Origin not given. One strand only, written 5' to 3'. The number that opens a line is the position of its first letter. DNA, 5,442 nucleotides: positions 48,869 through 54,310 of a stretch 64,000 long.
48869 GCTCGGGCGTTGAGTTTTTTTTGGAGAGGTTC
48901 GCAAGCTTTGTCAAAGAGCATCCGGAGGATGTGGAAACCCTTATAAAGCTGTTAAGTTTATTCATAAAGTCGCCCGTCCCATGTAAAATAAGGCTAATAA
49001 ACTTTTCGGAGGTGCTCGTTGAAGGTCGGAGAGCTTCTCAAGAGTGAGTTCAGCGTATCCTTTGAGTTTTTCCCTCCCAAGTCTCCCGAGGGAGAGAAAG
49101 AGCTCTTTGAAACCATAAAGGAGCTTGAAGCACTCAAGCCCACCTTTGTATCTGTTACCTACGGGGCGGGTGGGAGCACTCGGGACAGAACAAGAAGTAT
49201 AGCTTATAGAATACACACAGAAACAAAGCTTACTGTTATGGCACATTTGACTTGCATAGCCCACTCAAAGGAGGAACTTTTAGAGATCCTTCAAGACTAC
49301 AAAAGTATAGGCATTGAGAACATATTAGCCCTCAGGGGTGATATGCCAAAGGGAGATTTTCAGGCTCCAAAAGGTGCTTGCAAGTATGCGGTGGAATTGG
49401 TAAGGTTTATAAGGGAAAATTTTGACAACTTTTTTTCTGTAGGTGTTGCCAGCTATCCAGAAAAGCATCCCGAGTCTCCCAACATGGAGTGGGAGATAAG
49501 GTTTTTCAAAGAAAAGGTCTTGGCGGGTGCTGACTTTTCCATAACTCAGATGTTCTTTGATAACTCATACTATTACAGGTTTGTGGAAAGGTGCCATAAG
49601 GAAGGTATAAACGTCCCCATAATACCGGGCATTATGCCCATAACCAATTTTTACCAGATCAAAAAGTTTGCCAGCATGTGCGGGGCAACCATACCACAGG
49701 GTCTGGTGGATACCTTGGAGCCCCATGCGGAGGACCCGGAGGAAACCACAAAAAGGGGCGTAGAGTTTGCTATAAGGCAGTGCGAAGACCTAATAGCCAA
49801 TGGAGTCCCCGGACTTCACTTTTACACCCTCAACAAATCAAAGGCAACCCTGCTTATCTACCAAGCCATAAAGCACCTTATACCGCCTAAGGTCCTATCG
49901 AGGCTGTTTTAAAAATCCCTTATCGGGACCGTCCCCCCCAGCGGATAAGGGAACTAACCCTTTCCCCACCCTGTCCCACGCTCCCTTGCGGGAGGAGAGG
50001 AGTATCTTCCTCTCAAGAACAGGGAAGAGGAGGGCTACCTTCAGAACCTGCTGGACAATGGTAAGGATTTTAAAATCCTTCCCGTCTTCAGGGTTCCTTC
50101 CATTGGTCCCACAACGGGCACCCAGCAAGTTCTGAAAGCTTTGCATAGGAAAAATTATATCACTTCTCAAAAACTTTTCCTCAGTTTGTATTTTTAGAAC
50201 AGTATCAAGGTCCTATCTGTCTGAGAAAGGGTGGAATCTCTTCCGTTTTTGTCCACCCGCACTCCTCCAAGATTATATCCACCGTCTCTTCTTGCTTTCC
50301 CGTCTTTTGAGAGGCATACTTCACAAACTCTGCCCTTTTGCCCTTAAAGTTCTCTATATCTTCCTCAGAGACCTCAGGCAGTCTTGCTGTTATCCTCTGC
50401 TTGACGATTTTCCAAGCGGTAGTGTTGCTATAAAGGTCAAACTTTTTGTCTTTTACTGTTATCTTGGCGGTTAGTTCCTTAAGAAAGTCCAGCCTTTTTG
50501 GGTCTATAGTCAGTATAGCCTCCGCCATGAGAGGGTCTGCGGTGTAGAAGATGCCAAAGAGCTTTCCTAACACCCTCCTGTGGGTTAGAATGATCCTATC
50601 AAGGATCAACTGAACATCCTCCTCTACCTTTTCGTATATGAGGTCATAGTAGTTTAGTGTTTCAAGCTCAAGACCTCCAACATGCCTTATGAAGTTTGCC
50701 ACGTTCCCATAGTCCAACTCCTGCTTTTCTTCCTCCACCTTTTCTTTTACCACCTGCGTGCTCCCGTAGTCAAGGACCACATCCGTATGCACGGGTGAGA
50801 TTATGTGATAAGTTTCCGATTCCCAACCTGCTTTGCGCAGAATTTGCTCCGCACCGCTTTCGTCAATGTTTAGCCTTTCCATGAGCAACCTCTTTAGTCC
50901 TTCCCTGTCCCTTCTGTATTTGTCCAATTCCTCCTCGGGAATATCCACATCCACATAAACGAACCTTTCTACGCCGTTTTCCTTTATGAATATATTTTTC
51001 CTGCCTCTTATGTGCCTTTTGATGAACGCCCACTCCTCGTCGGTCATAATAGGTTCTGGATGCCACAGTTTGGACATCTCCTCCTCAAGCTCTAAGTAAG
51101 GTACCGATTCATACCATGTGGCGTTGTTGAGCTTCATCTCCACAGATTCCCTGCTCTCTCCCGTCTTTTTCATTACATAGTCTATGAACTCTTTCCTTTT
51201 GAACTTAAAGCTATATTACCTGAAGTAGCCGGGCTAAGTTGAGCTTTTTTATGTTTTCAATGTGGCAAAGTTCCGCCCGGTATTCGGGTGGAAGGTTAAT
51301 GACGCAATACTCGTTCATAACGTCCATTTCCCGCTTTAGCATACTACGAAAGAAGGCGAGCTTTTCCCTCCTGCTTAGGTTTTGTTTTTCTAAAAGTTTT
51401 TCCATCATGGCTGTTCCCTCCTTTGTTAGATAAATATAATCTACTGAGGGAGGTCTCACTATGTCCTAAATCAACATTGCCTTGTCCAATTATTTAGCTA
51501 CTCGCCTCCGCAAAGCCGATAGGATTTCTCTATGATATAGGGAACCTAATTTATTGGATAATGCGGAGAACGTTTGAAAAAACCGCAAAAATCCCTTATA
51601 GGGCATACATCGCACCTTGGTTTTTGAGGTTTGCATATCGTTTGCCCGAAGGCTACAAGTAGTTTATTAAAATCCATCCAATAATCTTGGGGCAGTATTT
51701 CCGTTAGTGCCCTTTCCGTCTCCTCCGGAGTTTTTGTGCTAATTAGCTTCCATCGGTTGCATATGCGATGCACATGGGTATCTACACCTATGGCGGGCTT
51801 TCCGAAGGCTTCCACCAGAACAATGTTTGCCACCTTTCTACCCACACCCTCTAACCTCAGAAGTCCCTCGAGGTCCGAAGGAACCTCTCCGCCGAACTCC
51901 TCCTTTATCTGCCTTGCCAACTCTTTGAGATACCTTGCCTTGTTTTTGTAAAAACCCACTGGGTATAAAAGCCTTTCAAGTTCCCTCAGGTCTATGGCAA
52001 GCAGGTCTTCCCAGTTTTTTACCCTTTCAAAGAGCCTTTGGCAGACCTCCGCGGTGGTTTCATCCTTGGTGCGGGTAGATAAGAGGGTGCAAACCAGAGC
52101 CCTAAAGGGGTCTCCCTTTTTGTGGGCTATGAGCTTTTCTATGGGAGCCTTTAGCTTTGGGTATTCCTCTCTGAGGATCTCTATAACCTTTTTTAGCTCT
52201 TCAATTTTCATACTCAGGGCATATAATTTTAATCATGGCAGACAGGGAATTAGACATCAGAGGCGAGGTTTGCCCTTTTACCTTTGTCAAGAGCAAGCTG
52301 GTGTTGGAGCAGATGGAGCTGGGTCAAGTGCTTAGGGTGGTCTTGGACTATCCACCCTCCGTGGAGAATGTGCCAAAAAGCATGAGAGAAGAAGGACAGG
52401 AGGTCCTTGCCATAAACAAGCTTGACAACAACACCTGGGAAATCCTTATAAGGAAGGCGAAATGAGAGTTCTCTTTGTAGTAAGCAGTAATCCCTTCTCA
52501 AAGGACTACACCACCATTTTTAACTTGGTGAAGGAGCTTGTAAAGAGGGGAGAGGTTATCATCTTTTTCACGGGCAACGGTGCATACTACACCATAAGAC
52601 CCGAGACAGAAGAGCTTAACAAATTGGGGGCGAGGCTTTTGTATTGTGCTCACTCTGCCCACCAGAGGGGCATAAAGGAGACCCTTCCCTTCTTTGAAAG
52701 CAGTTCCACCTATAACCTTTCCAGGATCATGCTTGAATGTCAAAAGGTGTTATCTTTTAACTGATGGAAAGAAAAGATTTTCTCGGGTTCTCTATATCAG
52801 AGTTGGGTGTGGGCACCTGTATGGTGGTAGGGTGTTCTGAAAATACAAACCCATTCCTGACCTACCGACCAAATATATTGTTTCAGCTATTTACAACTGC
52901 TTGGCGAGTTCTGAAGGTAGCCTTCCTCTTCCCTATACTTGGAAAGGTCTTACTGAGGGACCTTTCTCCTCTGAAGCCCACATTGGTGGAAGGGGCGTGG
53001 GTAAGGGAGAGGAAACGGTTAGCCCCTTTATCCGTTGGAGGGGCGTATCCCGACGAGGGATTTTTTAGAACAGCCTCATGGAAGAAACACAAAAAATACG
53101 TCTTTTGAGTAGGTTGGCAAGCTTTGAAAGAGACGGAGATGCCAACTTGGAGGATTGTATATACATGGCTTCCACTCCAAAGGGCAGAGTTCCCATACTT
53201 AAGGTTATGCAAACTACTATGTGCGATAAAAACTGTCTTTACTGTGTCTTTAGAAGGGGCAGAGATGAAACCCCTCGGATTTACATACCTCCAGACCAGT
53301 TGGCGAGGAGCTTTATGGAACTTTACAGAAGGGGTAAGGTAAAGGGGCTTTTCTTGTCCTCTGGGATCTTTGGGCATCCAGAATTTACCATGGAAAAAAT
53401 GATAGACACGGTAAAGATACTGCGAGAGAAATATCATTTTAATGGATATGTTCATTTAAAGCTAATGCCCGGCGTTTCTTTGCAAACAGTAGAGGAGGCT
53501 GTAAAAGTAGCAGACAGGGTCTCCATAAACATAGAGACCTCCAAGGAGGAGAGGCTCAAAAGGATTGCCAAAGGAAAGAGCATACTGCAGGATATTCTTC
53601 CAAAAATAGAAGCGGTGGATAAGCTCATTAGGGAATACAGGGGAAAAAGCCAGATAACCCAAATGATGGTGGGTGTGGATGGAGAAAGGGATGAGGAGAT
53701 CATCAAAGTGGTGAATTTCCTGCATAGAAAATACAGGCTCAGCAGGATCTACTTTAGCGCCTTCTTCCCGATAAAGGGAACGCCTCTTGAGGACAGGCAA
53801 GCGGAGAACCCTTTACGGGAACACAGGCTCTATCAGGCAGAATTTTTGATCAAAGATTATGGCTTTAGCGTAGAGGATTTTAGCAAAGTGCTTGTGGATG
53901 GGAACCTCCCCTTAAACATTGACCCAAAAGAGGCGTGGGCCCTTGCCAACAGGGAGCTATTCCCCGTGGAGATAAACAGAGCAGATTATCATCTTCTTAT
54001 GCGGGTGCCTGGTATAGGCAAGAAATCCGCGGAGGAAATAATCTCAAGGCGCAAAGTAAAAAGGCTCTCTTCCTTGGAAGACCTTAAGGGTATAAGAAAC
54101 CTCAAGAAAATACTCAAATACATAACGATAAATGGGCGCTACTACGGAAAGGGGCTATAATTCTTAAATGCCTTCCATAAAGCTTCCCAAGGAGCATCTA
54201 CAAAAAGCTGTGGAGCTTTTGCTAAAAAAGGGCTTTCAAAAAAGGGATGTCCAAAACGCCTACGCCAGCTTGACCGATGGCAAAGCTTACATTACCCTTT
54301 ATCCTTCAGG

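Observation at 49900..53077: Two diverged TIR elements share a structured RNA-like core with compensatory base changes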

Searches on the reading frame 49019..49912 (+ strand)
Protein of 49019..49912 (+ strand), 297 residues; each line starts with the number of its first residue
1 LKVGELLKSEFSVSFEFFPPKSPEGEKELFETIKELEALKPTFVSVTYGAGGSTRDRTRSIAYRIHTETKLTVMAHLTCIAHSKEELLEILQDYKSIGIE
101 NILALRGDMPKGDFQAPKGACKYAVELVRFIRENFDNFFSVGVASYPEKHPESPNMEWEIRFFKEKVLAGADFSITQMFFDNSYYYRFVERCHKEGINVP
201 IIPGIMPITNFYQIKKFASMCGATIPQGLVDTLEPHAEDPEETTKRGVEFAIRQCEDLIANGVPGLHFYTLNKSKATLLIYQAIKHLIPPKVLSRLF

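Call 7: search_protein_families(library=pfam, proteins=[window:49019-49912:+], max_evalue=0.01)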
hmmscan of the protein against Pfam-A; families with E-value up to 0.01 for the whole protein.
window:49019-49912:+ (297 aa): 1 family
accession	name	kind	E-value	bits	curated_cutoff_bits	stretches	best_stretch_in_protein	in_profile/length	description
PF02219.23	MTHFR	-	2.3e-111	372.2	24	1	8-284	8-286/287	Methylenetetrahydrofolate reductase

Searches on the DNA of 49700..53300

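Call 6: search_rna_families(source=window, start=49700, end=53300, threshold=evalue, max_evalue=10)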
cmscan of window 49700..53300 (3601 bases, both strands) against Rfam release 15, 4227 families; matches with E-value up to 10: 4.
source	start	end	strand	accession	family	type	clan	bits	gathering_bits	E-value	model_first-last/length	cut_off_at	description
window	52446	52564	+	RF01906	HOTAIR_3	Gene; lncRNA;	-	17.5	80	1.1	1-98/98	no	HOTAIR conserved region 3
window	51823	51910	-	RF01596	plasmodium_snoR20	Gene; snRNA; snoRNA; CD-box;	-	17.4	45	6.3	1-82/82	no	small nucleolar RNA snoR20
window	52825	52918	+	RF01876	MIAT_exon5_2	Gene; lncRNA;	-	15.3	75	3.5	1-83/83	no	Myocardial infarction associated transcript exon 5 conserved region 2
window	52085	52161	+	RF02126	GHRLOS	Gene; lncRNA;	-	14.2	48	3.4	1-70/70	no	Ghrelin opposite strand RNA conserved region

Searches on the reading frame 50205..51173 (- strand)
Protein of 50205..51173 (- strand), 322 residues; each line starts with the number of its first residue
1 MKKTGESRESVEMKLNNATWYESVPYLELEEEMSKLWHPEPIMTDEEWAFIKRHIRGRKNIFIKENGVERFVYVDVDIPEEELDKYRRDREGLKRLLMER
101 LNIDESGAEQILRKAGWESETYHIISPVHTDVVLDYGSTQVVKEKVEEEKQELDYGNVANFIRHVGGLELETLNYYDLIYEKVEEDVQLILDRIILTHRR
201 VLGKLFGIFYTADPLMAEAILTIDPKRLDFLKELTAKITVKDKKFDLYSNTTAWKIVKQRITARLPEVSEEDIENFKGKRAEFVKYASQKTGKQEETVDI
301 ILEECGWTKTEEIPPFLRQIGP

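Call 7: search_protein_families(library=pfam, proteins=[window:50205-51173:-], max_evalue=0.01)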
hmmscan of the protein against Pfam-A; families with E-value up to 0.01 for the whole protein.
window:50205-51173:- (322 aa): 0 families

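Call 20: search_protein_families(library=ncbifam, proteins=[window:50205-51173:-], max_evalue=1)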
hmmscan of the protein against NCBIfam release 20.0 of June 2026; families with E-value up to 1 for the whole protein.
window:50205-51173:- (322 aa): 1 family
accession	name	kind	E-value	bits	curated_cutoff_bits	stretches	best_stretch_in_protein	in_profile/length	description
NF050062.1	FlagModPtmA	equivalog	0.064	12.8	350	1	132-200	59-127/256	flagellin modification protein PtmA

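Call 88: search_protein_families(library=padloc, proteins=[window:50205-51173:-], max_evalue=0.1)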
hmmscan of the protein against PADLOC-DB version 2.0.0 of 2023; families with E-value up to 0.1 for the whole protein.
window:50205-51173:- (322 aa): 1 family
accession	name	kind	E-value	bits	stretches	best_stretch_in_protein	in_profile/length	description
PDLC04441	PDC-M13C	-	0.0021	16.3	1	19-42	39-62/74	-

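Call 89: search_protein_families(library=phrogs, proteins=[window:50205-51173:-], max_evalue=0.01)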
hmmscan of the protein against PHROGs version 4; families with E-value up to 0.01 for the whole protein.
window:50205-51173:- (322 aa): 0 families

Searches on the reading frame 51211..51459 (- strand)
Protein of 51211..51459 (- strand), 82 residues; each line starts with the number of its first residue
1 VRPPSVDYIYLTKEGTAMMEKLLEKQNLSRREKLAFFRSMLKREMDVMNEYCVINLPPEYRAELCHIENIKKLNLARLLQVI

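Call 7: search_protein_families(library=pfam, proteins=[window:51211-51459:-], max_evalue=0.01)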
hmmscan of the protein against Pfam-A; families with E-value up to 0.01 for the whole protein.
window:51211-51459:- (82 aa): 0 families

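Call 20: search_protein_families(library=ncbifam, proteins=[window:51211-51459:-], max_evalue=1)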
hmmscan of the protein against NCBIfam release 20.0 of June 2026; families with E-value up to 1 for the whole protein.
window:51211-51459:- (82 aa): 1 family
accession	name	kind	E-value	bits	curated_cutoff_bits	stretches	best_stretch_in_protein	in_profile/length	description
NF007672.0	PRK10347.1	equivalog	0.1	12.3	181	1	6-40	90-124/200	putative adenosine monophosphate-protein transferase Fic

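Call 88: search_protein_families(library=padloc, proteins=[window:51211-51459:-], max_evalue=0.1)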
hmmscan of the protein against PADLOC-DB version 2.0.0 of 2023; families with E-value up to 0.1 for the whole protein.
window:51211-51459:- (82 aa): 0 families

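Call 89: search_protein_families(library=phrogs, proteins=[window:51211-51459:-], max_evalue=0.01)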
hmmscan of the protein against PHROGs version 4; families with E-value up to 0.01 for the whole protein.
window:51211-51459:- (82 aa): 0 families

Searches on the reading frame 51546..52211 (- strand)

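Call 7: search_protein_families(library=pfam, proteins=[window:51546-52211:-], max_evalue=0.01)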
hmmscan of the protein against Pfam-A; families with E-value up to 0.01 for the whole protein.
window:51546-52211:- (221 aa): 5 families
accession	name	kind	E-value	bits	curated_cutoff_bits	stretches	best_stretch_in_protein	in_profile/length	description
PF00730.31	HhH-GPD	-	2.5e-29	102.2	26.2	1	40-175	1-108/108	HhH-GPD superfamily base excision DNA repair protein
PF10576.14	EndIII_4Fe-2S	-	8.7e-06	26.3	20.5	1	193-209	1-17/17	Iron-sulfur binding domain of endonuclease III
PF00633.29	HHH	-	8.3e-05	22.7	24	1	106-132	2-28/30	Helix-hairpin-helix motif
PF22175.2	Ogg-HhH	-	0.00092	19.2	27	1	35-167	20-155/173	8-oxoguanine DNA glycosylase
PF14390.12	DUF4420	-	0.0052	16.5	27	1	17-72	70-125/306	Putative PD-(D/E)XK family member, (DUF4420)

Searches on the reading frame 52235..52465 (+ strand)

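Call 7: search_protein_families(library=pfam, proteins=[window:52235-52465:+], max_evalue=0.01)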
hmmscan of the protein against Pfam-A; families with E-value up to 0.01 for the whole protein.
window:52235-52465:+ (76 aa): 1 family
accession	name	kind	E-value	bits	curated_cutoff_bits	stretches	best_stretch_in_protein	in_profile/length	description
PF01206.22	TusA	-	1.2e-21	76.8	28.6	1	4-74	1-70/70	Sulfurtransferase TusA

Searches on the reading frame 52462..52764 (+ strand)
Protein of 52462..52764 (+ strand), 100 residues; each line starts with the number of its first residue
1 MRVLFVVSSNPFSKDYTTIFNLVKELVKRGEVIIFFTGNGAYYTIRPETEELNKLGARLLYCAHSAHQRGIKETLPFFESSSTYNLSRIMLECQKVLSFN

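Call 7: search_protein_families(library=pfam, proteins=[window:52462-52764:+], max_evalue=0.01)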
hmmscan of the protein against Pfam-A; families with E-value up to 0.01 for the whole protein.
window:52462-52764:+ (100 aa): 1 family
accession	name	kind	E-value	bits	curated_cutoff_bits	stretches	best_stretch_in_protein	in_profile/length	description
PF02635.20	DsrE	-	9.3e-08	32.7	22.7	1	1-99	1-116/116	DsrE/DsrF-like family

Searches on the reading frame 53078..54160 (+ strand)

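Call 7: search_protein_families(library=pfam, proteins=[window:53078-54160:+], max_evalue=0.01)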
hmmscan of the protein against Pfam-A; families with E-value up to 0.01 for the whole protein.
window:53078-54160:+ (360 aa): 5 families
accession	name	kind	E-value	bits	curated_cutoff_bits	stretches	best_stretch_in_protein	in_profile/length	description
PF04055.27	Radical_SAM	-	2.3e-15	57.6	29.5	1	46-215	4-166/166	Radical SAM superfamily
PF12836.13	HHH_3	-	3.5e-11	43.5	27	1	297-343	6-53/65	Helix-hairpin-helix motif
PF14520.12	HHH_5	-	0.00024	22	27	1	296-323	26-53/57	Helix-hairpin-helix domain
PF00633.29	HHH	-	0.00055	20.1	24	1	299-323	5-29/30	Helix-hairpin-helix motif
PF04919.18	DUF655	-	0.0018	18.7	22.2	1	305-344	116-156/181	Protein of unknown function (DUF655)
